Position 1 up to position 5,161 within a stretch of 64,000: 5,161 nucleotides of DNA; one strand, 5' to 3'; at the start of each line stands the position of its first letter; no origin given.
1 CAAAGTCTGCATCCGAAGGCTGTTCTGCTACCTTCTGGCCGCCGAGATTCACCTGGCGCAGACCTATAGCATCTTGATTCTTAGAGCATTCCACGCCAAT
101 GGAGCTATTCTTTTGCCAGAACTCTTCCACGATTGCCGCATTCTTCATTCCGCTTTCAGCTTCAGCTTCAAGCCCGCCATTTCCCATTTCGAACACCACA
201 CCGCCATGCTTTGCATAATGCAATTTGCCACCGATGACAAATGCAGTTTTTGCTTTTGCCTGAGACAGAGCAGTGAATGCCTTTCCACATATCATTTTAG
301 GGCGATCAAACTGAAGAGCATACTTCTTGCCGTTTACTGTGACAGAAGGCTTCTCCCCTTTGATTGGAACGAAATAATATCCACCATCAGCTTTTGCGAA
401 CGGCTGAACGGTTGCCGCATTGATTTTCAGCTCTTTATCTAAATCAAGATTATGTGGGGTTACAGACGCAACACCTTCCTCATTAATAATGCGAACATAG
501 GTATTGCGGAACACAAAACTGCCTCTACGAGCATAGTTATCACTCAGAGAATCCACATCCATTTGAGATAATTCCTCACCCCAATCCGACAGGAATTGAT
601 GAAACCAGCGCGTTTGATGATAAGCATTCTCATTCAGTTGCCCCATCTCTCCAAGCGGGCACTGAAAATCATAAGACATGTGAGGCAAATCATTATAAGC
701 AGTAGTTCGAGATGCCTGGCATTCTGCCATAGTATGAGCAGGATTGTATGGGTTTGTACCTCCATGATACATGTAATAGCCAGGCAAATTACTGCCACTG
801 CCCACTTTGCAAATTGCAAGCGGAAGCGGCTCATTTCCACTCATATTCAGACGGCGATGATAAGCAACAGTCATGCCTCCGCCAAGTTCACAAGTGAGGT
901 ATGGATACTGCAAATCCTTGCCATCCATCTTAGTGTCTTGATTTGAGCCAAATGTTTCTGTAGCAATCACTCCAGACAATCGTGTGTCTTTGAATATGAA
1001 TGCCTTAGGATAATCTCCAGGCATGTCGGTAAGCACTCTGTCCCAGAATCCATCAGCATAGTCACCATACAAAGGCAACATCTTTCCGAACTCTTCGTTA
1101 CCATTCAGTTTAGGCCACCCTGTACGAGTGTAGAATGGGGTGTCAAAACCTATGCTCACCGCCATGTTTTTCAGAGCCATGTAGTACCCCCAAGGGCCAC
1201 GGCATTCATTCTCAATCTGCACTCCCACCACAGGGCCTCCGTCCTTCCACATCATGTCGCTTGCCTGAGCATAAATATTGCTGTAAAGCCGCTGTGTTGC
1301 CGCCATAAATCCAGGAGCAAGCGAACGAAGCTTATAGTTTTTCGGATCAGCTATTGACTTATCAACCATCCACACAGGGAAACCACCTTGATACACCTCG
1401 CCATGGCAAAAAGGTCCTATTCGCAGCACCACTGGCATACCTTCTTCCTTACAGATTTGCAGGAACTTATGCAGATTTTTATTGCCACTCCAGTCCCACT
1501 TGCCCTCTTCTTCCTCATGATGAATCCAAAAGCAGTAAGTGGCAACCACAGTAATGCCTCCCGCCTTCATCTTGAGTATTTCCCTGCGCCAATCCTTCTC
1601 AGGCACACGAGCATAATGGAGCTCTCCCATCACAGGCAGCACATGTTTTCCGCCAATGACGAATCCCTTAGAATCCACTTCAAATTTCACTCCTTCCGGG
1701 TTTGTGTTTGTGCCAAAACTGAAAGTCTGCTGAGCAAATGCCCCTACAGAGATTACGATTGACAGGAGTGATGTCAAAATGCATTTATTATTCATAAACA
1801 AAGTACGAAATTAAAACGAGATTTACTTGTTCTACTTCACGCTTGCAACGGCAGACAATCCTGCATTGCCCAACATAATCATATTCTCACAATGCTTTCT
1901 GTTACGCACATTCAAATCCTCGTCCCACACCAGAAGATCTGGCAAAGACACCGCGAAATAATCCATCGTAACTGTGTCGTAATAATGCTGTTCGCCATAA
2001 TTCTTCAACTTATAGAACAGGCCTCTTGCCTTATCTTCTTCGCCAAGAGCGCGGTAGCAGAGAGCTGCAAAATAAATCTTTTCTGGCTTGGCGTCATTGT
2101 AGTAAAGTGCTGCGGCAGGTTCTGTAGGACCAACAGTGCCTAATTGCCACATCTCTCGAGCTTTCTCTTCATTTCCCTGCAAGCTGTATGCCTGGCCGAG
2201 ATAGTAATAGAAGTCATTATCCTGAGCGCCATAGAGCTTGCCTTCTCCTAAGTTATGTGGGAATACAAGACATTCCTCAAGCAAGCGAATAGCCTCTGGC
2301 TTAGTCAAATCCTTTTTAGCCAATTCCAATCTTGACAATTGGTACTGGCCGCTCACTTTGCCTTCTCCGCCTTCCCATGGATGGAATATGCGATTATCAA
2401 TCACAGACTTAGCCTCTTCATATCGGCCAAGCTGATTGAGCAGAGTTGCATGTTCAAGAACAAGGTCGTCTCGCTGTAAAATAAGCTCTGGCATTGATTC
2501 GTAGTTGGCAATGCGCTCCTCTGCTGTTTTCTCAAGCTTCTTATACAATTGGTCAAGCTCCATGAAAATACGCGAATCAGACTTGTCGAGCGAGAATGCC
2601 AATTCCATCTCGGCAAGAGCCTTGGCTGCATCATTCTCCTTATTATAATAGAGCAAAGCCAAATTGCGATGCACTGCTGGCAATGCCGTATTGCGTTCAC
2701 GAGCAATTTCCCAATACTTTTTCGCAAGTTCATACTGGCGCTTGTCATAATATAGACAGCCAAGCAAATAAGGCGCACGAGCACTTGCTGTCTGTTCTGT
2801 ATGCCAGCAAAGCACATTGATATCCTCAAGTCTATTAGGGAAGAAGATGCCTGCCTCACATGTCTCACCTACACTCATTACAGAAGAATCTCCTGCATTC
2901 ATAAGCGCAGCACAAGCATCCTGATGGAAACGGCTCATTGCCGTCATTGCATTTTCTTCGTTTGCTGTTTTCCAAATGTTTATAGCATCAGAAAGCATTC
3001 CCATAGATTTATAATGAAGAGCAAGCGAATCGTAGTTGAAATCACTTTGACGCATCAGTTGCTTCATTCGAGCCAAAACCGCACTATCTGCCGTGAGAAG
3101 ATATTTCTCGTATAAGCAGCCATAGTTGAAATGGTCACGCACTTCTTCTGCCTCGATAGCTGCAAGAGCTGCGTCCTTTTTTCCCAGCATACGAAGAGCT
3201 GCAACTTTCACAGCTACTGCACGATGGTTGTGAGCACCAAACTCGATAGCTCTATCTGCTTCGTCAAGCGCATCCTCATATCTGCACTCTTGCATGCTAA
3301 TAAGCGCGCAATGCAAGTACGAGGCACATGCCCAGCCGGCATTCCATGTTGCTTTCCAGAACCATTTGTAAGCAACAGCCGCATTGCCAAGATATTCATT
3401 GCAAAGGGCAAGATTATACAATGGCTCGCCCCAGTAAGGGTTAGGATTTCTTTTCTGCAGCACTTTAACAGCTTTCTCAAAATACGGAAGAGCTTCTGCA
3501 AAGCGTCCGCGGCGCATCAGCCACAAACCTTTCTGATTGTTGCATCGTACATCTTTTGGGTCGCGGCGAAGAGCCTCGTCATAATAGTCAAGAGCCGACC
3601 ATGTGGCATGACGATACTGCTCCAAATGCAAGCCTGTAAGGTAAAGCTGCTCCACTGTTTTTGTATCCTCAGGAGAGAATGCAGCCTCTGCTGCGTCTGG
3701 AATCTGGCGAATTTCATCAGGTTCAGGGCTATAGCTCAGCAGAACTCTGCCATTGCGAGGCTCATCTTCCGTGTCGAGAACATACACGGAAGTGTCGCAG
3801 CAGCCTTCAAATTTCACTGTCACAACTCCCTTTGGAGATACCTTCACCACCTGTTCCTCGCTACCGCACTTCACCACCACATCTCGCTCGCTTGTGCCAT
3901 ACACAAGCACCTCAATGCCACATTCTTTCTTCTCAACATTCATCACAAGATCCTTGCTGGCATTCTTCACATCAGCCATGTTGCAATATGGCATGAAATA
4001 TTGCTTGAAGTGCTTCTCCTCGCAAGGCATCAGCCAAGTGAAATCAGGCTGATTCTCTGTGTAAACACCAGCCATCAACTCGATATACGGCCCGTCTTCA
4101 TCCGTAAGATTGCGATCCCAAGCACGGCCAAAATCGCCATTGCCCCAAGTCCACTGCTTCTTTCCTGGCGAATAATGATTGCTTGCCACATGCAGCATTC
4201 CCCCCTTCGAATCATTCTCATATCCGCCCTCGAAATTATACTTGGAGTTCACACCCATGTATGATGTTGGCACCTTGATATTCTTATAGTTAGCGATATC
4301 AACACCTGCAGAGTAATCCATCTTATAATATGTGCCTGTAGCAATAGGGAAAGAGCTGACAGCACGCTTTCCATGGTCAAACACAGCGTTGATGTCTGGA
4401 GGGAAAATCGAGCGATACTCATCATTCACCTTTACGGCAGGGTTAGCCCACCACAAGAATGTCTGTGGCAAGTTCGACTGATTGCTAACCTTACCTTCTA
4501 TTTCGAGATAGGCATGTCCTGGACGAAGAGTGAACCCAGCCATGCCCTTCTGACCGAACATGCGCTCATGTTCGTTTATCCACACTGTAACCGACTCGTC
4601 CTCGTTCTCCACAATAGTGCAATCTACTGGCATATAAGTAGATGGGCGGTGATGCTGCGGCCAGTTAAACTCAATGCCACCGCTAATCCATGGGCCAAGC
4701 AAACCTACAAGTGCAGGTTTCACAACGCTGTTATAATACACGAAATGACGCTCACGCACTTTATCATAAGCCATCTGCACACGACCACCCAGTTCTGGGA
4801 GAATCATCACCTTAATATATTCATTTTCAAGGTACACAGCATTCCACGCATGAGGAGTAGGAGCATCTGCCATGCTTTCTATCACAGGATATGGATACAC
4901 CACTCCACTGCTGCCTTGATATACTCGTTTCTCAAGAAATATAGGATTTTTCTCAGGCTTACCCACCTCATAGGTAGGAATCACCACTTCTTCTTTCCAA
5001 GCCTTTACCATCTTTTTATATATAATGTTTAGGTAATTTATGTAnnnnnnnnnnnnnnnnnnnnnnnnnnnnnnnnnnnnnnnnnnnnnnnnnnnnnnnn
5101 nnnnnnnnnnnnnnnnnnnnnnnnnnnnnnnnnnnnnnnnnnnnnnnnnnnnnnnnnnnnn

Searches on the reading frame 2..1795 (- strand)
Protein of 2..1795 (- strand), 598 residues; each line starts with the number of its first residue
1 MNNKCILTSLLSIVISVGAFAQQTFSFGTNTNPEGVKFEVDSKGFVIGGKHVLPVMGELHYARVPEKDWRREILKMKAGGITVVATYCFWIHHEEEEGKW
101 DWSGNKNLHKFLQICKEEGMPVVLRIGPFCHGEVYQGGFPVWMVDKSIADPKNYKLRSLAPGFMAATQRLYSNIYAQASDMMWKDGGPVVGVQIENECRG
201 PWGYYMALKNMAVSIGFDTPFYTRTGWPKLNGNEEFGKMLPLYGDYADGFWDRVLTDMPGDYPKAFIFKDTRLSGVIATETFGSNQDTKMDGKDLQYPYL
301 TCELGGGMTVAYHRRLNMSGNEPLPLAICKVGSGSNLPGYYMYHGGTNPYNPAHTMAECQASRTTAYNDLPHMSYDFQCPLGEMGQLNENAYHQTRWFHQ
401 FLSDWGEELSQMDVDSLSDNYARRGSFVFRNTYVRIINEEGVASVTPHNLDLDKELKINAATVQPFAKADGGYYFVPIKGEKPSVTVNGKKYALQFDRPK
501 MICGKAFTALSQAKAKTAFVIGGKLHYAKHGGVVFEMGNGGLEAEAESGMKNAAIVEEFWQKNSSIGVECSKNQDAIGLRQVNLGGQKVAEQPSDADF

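Call 79: search_protein_families(library=pfam, proteins=[window:2-1795:-], max_evalue=0.0001)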
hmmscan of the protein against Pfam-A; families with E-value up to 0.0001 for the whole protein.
window:2-1795:- (598 aa): 1 family
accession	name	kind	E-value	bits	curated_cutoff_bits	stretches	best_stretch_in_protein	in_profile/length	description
PF01301.25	Glyco_hydro_35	-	2.1e-51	175.9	27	1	45-399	2-316/319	Glycosyl hydrolases family 35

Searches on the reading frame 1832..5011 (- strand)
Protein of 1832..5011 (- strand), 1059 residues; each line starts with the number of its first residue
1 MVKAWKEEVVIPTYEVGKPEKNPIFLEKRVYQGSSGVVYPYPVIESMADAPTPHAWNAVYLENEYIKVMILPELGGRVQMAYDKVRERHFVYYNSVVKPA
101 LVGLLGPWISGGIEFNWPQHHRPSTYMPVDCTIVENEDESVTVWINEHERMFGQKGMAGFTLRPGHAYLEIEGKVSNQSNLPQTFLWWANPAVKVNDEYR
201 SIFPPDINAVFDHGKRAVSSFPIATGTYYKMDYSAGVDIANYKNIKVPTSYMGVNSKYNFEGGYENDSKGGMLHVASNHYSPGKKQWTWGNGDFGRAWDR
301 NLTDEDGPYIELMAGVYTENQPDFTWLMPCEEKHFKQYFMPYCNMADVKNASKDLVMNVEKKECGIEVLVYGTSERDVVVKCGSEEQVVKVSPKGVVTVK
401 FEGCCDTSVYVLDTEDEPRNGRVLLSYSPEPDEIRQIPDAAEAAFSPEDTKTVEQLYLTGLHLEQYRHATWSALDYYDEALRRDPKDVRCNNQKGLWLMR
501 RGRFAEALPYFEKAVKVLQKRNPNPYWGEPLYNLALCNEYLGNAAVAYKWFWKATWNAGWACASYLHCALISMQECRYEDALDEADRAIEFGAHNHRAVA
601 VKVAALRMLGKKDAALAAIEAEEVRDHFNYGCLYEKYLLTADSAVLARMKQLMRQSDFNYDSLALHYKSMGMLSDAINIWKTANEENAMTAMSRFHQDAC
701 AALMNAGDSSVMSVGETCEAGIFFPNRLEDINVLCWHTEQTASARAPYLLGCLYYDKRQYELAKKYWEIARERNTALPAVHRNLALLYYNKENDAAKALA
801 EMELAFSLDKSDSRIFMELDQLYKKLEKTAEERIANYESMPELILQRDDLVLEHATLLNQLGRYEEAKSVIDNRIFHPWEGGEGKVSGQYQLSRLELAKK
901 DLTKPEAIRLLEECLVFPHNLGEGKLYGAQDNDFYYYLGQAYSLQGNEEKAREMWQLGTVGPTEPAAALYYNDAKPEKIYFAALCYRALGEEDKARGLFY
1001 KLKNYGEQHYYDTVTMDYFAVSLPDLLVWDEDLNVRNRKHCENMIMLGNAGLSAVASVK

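Call 77: search_protein_families(library=pfam, proteins=[window:1832-5011:-], max_evalue=0.0001)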
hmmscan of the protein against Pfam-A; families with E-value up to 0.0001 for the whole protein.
window:1832-5011:- (1059 aa): 7 families
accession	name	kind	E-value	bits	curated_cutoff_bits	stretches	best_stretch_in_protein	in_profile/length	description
PF17128.10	DUF5107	-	6.1e-52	177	24.4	1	37-323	5-282/310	Domain of unknown function (DUF5107)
PF07719.23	TPR_2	-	1e-10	41.3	27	0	491-516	4-29/34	Tetratricopeptide repeat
PF13432.12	TPR_16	-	3.3e-08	34.3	32.7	0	473-515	16-58/65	Tetratricopeptide repeat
PF00515.34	TPR_1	-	1.9e-07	31.1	27.8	0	495-517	8-30/34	Tetratricopeptide repeat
PF13428.12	TPR_14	-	5.8e-07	30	23.5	0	495-517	8-30/44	Tetratricopeptide repeat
PF13424.12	TPR_12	-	1.2e-06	29.1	30.1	1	492-547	7-64/77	Tetratricopeptide repeat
PF13181.12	TPR_8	-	1.2e-05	25.5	25.7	0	748-766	5-23/34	Tetratricopeptide repeat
